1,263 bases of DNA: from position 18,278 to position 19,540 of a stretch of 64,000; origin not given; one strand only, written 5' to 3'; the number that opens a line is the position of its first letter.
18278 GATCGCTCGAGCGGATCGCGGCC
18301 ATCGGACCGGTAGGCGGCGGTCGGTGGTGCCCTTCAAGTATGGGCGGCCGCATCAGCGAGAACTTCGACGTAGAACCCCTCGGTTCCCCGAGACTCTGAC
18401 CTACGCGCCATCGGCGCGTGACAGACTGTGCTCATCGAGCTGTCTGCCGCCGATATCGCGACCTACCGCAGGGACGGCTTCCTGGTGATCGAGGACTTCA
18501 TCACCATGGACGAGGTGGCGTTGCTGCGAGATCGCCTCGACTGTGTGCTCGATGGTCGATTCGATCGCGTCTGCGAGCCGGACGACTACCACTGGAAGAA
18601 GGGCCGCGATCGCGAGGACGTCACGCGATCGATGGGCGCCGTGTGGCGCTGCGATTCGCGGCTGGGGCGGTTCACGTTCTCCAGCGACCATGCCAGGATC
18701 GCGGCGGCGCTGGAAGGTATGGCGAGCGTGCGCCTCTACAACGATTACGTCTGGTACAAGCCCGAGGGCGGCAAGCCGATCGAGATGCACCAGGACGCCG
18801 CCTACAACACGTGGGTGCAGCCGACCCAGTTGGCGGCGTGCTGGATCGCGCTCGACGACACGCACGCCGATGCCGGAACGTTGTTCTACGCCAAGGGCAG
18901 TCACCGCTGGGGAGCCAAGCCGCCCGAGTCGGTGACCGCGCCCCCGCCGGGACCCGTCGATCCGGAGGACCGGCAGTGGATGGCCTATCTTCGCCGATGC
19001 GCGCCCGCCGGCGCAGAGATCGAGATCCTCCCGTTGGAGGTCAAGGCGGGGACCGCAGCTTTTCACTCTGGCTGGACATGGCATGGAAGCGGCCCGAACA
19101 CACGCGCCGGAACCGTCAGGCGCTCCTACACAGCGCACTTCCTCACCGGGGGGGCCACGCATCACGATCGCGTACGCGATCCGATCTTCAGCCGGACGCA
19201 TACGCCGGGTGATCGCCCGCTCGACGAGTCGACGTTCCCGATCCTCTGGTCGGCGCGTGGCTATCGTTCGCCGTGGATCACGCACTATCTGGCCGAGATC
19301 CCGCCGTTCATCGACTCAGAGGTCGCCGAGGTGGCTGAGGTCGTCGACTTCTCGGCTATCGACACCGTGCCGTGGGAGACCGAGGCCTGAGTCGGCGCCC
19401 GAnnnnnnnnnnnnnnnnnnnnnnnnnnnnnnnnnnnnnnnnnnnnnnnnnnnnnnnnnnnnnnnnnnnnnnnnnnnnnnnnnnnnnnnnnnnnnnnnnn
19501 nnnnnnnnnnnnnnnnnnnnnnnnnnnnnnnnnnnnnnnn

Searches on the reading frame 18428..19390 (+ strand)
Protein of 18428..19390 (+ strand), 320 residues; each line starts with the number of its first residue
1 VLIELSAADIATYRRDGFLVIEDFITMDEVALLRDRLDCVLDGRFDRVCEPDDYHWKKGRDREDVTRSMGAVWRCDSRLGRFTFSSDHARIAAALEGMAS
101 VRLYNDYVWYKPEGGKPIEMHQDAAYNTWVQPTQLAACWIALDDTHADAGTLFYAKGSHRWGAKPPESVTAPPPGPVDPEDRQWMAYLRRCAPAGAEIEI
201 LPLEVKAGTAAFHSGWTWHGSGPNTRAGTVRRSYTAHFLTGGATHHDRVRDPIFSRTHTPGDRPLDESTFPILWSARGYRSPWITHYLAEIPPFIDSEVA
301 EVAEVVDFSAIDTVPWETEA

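Call 40: search_protein_families(library=pfam, proteins=[window:18428-19390:+], max_evalue=0.001)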
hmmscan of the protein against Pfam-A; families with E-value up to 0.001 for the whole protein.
window:18428-19390:+ (320 aa): 1 family
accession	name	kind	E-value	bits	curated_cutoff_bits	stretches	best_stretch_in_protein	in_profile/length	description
PF05721.19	PhyH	-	1.3e-26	94.7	22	1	13-231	1-211/213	Phytanoyl-CoA dioxygenase (PhyH)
